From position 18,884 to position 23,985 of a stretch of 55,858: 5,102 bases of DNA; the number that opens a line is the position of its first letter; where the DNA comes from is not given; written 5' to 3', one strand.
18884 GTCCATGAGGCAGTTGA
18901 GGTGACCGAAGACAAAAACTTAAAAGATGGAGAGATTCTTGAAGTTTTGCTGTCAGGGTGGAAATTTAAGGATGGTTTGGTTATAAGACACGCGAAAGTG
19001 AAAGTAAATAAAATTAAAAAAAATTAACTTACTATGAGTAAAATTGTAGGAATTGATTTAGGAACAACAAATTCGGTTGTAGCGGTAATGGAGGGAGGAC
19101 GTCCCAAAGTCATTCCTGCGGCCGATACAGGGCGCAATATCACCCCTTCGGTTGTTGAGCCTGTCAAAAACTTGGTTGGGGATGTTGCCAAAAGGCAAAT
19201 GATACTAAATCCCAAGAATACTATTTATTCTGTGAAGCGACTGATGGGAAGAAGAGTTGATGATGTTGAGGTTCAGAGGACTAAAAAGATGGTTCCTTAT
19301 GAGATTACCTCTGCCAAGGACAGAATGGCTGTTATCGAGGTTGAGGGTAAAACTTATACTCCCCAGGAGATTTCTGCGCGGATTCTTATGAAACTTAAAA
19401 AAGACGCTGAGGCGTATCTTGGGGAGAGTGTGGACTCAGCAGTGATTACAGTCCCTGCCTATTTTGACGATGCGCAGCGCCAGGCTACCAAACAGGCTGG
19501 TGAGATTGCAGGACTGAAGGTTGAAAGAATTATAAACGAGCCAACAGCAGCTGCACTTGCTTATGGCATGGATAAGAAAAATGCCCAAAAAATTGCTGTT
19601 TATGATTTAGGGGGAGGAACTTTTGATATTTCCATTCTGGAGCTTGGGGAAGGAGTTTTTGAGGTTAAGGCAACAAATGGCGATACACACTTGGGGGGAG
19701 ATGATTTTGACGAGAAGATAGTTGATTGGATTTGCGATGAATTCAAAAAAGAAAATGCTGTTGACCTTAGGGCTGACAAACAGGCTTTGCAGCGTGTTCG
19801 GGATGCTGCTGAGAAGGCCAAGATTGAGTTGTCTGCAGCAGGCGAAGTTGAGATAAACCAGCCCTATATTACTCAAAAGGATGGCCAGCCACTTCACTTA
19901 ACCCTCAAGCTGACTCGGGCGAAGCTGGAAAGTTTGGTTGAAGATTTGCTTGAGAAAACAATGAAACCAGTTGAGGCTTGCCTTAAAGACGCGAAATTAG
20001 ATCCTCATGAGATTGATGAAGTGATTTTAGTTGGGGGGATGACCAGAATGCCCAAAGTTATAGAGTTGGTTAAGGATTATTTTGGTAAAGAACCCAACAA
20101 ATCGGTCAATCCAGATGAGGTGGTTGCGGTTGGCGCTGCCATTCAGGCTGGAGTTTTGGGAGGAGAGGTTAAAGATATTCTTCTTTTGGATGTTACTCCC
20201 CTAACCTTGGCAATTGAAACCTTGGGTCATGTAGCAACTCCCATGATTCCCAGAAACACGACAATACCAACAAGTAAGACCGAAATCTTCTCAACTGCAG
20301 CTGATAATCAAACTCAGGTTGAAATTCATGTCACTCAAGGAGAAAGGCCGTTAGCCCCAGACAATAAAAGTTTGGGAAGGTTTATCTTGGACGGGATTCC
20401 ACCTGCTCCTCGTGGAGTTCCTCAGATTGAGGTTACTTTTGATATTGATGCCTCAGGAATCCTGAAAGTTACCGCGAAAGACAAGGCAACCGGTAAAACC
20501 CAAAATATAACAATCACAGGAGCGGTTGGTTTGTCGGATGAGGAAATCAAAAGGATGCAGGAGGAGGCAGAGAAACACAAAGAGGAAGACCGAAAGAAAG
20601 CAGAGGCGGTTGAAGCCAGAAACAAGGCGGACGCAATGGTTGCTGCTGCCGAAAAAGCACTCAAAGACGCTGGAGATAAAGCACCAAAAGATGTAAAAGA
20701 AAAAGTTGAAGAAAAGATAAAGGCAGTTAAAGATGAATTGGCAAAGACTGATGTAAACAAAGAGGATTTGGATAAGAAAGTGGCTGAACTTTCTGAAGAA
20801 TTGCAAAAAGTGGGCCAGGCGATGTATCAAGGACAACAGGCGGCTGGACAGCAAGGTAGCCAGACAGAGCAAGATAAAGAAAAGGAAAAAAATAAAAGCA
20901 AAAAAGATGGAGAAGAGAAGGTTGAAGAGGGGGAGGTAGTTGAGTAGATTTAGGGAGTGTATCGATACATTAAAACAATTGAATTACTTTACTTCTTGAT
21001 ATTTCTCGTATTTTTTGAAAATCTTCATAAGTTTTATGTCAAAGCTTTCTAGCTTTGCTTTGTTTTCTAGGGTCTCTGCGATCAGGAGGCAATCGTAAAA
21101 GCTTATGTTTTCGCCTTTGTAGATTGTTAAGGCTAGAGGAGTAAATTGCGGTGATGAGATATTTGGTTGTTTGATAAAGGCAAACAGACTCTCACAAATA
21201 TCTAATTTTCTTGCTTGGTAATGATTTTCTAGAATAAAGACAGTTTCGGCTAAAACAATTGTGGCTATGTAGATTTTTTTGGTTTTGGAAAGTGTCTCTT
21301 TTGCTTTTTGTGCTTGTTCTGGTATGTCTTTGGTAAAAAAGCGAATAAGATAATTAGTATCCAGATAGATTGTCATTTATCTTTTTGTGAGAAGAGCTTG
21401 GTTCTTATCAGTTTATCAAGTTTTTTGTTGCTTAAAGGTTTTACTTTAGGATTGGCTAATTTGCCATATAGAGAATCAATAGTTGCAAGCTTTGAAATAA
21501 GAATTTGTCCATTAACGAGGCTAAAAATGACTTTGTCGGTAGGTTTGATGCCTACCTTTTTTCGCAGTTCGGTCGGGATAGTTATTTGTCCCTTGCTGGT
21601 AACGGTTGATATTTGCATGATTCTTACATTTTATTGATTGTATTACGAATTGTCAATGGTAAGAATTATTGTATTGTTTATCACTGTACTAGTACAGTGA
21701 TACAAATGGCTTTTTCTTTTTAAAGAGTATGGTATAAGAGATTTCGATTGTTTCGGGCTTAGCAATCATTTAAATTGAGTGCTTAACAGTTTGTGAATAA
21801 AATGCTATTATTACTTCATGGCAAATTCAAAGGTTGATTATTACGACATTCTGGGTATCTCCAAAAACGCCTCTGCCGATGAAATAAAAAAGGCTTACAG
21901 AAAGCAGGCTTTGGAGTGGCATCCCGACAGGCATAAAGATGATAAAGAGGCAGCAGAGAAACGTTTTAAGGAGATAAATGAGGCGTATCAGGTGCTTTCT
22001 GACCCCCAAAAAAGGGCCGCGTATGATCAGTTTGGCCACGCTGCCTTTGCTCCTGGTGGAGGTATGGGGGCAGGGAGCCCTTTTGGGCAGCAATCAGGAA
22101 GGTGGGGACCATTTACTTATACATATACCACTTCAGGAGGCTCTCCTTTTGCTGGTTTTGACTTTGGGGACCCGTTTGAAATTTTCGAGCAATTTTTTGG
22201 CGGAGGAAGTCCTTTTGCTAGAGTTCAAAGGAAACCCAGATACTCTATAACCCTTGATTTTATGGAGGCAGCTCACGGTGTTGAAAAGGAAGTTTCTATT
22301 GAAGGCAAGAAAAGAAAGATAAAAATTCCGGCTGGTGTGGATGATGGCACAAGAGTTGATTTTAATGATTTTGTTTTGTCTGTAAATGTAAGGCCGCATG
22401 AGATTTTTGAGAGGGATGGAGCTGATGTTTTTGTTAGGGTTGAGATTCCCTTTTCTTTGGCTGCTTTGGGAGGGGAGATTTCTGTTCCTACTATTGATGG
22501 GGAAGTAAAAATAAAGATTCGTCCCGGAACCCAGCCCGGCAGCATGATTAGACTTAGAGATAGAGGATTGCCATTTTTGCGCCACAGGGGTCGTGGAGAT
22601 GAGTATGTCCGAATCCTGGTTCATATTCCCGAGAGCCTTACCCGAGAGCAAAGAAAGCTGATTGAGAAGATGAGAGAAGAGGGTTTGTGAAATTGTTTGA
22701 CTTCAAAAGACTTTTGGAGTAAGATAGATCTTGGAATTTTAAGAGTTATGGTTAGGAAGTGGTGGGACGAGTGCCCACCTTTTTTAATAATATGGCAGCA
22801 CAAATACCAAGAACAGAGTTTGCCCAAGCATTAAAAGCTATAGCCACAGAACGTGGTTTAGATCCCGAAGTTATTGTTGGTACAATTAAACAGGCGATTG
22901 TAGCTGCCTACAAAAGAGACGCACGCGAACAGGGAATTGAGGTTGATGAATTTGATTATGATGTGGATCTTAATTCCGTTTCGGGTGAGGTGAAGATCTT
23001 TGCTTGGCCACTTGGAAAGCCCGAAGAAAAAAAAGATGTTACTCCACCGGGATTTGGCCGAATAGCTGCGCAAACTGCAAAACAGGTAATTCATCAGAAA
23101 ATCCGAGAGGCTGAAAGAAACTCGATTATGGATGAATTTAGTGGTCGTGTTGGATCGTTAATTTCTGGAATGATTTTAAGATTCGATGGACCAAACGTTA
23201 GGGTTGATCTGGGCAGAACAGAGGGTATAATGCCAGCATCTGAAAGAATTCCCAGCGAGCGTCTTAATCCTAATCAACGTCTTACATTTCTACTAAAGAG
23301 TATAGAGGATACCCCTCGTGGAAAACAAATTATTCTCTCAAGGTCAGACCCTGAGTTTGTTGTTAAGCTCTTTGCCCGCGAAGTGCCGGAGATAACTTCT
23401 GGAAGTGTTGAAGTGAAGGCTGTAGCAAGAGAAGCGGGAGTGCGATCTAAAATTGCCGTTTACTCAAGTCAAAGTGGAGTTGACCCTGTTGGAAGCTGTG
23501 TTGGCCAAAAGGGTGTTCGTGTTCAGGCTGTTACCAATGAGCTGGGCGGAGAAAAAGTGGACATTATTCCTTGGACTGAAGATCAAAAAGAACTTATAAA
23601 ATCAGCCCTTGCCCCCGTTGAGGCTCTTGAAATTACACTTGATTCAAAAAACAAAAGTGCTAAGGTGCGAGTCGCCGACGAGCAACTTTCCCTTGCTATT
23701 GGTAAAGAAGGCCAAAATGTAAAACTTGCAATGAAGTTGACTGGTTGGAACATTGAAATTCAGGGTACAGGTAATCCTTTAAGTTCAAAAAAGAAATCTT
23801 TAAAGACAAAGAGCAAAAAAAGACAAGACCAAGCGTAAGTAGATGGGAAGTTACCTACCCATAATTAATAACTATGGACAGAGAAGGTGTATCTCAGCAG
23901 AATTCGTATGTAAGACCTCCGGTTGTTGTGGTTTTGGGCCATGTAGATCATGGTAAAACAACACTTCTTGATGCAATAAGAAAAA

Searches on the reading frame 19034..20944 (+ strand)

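Call 39: search_protein_families(library=pfam, proteins=[window:19034-20944:+], max_evalue=0.001)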
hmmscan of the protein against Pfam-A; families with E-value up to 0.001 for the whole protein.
window:19034-20944:+ (637 aa): 3 families
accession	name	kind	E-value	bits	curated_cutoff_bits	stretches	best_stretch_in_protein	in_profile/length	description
PF00012.26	HSP70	-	9e-252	837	20.6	1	4-599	1-599/599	Hsp70 protein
PF06723.19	MreB_Mbl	-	7.9e-16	58.2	27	1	118-370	78-317/327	MreB/Mbl protein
PF02782.22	FGGY_C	-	0.00025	21.3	27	1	298-374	120-196/198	FGGY family of carbohydrate kinases, C-terminal domain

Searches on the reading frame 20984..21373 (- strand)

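Call 39: search_protein_families(library=pfam, proteins=[window:20984-21373:-], max_evalue=0.001)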
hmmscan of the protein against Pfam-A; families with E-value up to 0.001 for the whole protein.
window:20984-21373:- (129 aa): 1 family
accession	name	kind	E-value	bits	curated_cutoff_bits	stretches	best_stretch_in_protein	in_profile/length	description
PF01850.27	PIN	-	5.5e-10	40.3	23.6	1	2-115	1-114/120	PIN domain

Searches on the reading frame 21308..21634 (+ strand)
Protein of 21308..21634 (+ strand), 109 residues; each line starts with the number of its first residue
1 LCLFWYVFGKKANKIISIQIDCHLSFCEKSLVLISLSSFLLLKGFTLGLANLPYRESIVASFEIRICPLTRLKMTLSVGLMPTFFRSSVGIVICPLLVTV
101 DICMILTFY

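Call 57: search_protein_families(library=pfam, proteins=[window:21308-21634:+], max_evalue=0.1)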
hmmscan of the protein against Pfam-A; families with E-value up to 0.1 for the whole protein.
window:21308-21634:+ (109 aa): 0 families

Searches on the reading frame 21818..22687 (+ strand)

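Call 39: search_protein_families(library=pfam, proteins=[window:21818-22687:+], max_evalue=0.001)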
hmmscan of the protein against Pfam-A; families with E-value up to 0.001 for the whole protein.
window:21818-22687:+ (290 aa): 2 families
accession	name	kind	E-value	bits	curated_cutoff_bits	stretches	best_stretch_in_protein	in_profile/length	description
PF01556.23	DnaJ_C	-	2.1e-34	119.2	26.6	1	141-271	2-152/152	DnaJ C terminal domain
PF00226.36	DnaJ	-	3.2e-29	101.3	27.8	1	7-70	1-63/63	DnaJ domain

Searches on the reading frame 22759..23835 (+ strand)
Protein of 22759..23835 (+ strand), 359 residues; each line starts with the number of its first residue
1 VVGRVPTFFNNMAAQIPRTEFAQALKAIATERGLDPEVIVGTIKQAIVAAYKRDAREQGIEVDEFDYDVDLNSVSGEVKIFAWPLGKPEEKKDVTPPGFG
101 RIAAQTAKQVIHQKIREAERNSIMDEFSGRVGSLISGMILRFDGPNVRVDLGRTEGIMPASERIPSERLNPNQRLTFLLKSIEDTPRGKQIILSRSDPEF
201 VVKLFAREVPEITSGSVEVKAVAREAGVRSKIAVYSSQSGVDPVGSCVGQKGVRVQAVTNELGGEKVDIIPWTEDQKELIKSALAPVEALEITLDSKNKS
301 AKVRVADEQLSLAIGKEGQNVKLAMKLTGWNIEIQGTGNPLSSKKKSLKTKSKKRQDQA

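Call 39: search_protein_families(library=pfam, proteins=[window:22759-23835:+], max_evalue=0.001)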
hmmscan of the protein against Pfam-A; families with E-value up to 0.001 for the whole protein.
window:22759-23835:+ (359 aa): 3 families
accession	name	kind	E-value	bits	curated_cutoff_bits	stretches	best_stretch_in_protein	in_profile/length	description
PF13184.12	KH_5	-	2.4e-26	92.1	27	1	226-293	1-68/69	NusA-like KH domain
PF08529.16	NusA_N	-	4e-19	69.4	23.8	2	20-82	1-57/119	NusA N-terminal domain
PF23095.1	KH_NusA_C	-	1.9e-05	25.1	34.2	1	303-335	3-35/59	Transcription termination/antitermination protein NusA, KH domain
